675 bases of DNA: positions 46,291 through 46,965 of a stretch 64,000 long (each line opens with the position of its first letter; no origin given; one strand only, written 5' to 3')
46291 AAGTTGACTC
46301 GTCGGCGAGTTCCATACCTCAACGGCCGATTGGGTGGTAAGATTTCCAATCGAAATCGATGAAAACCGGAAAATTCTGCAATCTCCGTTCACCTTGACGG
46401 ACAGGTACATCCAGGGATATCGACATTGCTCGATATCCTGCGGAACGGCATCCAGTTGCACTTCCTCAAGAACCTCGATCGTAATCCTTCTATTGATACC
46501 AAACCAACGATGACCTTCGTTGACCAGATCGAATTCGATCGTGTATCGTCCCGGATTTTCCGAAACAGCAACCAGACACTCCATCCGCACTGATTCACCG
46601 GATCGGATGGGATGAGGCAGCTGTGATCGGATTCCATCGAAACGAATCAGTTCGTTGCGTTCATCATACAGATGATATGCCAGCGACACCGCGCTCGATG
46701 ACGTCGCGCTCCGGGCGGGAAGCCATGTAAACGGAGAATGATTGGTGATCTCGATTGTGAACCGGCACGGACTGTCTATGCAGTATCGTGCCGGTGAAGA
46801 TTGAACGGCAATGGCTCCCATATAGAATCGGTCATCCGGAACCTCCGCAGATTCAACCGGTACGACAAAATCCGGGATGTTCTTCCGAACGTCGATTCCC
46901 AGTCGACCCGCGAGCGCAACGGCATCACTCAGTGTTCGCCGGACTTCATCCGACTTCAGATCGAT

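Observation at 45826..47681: Radical SAM/SPASM enzyme with two duplicated ~100-aa domains, split by a 1-nt frameshift exactly in the CX3CX2C motif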

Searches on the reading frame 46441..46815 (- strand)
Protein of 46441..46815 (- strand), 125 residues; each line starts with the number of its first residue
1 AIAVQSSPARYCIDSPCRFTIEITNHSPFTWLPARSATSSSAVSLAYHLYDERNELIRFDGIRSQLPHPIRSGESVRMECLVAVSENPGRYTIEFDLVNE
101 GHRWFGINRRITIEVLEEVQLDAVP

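Call 21: search_protein_families(library=pfam, alignment_id=A2, max_evalue=1)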
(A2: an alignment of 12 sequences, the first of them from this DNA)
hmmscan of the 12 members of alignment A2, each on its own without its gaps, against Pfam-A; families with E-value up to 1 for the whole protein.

A. member 1, seq(125 aa): 0 families

B. families by the number of members that match (of 12 scanned): 10 families
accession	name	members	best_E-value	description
PF16158.11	N_BRCA1_IG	8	7.5e-07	Ig-like domain from next to BRCA1 gene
PF16353.11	LacZ_4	2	0.026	Beta-galactosidase, domain 4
PF10633.15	NPCBM_assoc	1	0.00044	NPCBM-associated, NEW3 domain of alpha-galactosidase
PF22091.2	DUF6941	1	0.029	Family of unknown function (DUF6941)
PF23838.1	DUF7208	1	0.037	Family of unknown function (DUF7208)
PF11614.14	FixG_C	1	0.11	IG-like fold at C-terminal of FixG, putative oxidoreductase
PF11004.14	Kdo_hydroxy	1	0.12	3-deoxy-D-manno-oct-2-ulosonic acid (Kdo) hydroxylase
PF07705.17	CARDB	1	0.13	CARDB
PF18999.5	DUF5728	1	0.21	Family of unknown function (DUF5728)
PF14524.12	Wzt_C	1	0.32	Wzt C-terminal domain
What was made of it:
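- On FW / NBR1-like Ig domain (PF16158): Eight of 12 family units hit, best E 7.5e-7 (call 21).
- PF16158 is hit by 8 of 12 repeat units: call 21.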

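Call 22: search_solved_structures(query=A2, max_evalue=10, show_alignments=2)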
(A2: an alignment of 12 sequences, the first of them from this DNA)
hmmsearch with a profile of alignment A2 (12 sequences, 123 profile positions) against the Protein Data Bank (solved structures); distinct sequences matched with E-value up to 10: 3.
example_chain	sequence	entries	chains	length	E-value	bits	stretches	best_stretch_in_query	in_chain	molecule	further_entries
9k6m_A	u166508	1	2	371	0.85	12.4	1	55-78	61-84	EF-hand domain-containing protein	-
4zo6_A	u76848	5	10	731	1.3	11.7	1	57-94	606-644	Lin1840 protein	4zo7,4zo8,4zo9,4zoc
4zoa_A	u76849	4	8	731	1.3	11.7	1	57-94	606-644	Lin1840 protein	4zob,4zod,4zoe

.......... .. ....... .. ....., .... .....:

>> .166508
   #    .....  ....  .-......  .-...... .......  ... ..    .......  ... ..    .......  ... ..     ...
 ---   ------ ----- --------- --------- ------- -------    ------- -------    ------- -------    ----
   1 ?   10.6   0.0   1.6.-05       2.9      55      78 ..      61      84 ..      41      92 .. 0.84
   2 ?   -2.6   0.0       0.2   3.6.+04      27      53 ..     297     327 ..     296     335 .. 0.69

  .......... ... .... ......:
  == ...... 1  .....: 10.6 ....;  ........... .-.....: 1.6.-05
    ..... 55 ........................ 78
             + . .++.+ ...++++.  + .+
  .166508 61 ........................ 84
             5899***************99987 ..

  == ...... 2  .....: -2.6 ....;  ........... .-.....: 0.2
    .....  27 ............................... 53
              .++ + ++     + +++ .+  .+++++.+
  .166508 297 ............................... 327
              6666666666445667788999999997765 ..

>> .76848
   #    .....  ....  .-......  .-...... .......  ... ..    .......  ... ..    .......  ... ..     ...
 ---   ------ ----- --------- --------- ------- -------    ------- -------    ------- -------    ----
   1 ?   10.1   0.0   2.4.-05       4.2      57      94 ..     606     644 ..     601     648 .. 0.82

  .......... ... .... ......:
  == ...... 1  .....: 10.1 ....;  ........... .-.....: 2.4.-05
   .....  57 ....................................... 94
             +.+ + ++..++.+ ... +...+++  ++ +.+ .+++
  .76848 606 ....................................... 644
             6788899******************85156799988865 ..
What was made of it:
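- Closest known: FW / NBR1-like Ig domain. Different: A profile of the units finds no PDB sequence (call 22).
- Tried and rejected: Sequence search of the FW profile against the PDB: no meaningful hit (call 22).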

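Call 29: find_homologous_proteins(query=A2, max_evalue=0.001)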
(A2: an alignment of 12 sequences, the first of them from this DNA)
Query A2 (12 sequences) (125 aa, profile of the alignment): 580 proteins with E <= 0.001 among 3465 candidates; the best 120 are listed.
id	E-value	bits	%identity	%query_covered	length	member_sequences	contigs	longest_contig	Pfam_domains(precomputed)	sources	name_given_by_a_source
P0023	3.5e-35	138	34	78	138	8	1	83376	-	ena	-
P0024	4.0e-35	138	34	59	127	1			-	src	-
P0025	2.1e-34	135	39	59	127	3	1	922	-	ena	-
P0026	4.0e-34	135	32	59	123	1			-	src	-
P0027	4.2e-34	135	33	78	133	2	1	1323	-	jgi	jgi:hypothetical protein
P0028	7.1e-34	134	35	59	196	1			-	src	-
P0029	8.2e-34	134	32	78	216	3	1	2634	-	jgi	jgi:hypothetical protein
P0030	1.1e-33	133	32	78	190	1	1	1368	-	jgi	-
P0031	1.1e-33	133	36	58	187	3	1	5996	-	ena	-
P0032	1.6e-33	133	32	81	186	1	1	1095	-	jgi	jgi:hypothetical protein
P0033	1.6e-33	133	34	78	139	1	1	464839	-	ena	-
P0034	1.7e-33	133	31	78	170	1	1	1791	-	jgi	jgi:hypothetical protein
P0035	2.3e-33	132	33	78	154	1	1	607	-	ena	-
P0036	2.3e-33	132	38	58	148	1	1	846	-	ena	-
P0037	2.6e-33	132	31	78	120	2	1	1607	-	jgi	jgi:hypothetical protein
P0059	1.9e-32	129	34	59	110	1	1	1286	PF16158.12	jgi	jgi:hypothetical protein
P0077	6.1e-32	128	33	69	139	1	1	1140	PF16158.12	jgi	jgi:hypothetical protein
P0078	7.2e-32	127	33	77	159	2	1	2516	PF16158.12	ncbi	-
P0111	4.4e-31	125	35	66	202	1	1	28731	PF16158.12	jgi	jgi:hypothetical protein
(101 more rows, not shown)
